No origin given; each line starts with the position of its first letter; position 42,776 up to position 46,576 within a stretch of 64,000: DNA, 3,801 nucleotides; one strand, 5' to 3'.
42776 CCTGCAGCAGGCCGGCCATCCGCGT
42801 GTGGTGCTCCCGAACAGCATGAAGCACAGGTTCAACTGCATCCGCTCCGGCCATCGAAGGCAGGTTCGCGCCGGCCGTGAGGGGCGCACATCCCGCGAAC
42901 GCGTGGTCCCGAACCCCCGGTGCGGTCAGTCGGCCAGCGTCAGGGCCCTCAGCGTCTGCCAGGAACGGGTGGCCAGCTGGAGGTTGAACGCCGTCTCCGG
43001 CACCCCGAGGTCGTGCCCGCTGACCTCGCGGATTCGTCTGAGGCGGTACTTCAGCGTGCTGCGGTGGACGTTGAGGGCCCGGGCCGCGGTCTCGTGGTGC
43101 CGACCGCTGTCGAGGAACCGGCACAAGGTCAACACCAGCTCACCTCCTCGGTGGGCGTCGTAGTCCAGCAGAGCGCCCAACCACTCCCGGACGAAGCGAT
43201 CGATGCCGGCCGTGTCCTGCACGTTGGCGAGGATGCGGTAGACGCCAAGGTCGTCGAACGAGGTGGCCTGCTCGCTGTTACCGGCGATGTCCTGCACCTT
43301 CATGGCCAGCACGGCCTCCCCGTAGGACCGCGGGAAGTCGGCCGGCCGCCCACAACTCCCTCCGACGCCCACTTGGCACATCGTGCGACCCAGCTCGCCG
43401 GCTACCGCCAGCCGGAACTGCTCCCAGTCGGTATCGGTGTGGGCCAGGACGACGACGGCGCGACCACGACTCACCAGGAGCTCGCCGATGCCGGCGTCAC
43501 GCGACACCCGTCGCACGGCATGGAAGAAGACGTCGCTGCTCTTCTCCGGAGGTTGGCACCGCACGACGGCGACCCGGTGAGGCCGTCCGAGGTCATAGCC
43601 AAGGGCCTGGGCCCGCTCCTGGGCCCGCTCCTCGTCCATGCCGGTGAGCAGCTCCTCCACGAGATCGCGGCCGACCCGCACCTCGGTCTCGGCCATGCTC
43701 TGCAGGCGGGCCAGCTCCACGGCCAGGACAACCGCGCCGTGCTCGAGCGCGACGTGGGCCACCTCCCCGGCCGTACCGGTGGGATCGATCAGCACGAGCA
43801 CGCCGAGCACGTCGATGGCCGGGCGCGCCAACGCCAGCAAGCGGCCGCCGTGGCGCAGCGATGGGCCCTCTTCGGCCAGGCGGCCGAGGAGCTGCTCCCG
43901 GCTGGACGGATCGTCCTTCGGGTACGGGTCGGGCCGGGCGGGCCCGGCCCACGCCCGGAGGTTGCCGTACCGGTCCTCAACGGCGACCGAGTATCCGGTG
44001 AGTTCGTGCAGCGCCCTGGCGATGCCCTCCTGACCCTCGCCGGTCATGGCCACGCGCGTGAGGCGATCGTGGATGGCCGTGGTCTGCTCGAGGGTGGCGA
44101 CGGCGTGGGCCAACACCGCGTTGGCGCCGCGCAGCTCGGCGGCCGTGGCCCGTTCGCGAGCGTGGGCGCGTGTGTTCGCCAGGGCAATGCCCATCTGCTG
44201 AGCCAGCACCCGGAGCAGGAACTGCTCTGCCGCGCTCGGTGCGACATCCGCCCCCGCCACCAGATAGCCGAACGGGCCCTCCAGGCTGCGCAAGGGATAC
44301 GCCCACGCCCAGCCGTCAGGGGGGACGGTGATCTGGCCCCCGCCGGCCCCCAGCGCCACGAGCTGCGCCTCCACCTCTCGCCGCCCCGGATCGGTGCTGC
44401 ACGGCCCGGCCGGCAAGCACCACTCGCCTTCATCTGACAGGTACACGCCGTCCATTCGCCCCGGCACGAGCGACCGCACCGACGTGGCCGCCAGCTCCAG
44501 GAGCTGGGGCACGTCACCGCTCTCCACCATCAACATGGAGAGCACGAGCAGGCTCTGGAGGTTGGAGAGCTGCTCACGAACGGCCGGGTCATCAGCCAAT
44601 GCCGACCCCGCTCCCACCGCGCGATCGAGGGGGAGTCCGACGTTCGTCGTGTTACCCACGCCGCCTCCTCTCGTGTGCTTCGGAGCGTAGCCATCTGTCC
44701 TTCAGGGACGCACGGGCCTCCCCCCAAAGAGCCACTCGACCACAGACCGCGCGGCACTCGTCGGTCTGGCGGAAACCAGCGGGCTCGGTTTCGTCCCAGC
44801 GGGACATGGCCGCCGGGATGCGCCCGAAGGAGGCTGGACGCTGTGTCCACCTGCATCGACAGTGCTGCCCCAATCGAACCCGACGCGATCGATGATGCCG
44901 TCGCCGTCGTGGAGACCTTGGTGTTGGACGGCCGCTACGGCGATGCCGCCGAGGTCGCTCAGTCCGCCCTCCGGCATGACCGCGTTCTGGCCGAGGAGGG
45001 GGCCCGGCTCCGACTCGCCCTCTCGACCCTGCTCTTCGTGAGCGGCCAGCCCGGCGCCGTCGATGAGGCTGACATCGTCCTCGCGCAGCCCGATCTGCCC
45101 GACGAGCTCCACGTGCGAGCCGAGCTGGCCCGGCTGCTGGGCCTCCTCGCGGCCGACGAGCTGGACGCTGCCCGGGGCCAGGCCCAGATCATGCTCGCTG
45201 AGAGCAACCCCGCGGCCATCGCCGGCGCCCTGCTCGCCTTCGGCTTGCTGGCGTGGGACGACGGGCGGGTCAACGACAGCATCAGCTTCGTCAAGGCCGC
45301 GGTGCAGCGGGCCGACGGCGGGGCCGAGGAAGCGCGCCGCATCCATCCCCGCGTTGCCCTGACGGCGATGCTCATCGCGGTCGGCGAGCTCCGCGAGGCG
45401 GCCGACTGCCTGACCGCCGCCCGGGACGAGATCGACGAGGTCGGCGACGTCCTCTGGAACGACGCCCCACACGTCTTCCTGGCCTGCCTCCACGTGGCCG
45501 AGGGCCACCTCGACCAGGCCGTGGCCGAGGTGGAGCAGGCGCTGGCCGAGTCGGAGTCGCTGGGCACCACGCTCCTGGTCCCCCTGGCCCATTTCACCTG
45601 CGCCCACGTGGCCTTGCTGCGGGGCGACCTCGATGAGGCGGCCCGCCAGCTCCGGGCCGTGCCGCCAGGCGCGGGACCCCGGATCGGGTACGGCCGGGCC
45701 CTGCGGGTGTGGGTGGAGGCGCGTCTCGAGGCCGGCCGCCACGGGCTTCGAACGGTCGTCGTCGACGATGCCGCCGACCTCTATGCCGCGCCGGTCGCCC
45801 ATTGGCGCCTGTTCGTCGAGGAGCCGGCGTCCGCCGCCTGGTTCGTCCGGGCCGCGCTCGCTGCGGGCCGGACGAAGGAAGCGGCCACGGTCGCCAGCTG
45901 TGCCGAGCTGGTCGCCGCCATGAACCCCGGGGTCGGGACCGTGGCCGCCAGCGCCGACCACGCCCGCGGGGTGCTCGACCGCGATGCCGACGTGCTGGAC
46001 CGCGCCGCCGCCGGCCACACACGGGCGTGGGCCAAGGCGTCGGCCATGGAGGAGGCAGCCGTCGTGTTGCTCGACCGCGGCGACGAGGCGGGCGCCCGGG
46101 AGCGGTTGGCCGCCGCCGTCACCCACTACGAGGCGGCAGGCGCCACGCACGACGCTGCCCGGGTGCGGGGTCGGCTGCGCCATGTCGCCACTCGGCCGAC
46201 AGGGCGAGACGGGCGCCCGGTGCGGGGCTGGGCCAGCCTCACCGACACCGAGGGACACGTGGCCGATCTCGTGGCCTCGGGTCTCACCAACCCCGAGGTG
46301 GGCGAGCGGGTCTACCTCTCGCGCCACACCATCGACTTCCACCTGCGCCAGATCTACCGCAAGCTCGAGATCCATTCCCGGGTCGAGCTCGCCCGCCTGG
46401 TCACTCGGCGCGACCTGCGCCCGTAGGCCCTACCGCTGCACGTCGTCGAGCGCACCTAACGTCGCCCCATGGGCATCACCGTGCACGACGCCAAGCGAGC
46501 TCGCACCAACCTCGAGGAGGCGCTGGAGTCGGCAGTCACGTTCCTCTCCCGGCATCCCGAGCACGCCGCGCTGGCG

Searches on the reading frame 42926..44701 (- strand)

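Call 72: search_protein_families(library=pfam, proteins=[window:42926-44701:-], max_evalue=0.00001)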
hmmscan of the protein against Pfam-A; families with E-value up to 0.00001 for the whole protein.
window:42926-44701:- (591 aa): 2 families
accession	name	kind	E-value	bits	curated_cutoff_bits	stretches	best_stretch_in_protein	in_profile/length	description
PF17853.6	GGDEF_2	-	1.4e-19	70.8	24.5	1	356-469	4-116/116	GGDEF-like domain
PF13556.12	HTH_30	-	1.7e-17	63.4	27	1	522-579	1-58/59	PucR C-terminal helix-turn-helix domain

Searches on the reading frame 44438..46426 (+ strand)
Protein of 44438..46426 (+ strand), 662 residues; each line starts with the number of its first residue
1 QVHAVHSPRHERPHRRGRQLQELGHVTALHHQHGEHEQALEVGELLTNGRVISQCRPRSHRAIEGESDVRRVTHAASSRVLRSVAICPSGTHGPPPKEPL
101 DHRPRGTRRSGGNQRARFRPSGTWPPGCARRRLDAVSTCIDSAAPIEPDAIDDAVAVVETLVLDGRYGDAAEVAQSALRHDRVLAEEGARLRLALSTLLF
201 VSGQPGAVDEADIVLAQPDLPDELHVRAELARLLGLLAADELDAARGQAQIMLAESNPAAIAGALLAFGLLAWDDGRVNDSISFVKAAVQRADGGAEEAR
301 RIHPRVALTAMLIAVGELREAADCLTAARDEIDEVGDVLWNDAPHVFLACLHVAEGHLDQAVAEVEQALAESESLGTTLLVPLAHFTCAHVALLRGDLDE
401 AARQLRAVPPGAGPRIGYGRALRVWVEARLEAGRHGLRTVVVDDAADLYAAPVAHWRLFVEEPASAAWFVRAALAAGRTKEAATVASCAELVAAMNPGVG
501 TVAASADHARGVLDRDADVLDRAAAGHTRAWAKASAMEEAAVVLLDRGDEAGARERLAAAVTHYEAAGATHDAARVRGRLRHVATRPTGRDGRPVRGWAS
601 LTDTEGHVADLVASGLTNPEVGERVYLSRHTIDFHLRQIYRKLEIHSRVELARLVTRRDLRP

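Call 72: search_protein_families(library=pfam, proteins=[window:44438-46426:+], max_evalue=0.00001)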
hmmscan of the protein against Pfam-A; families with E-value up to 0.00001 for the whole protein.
window:44438-46426:+ (662 aa): 1 family
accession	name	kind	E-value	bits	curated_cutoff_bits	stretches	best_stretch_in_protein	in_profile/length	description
PF00196.25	GerE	-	3.4e-13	49.4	23.5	1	600-654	2-56/57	Bacterial regulatory proteins, luxR family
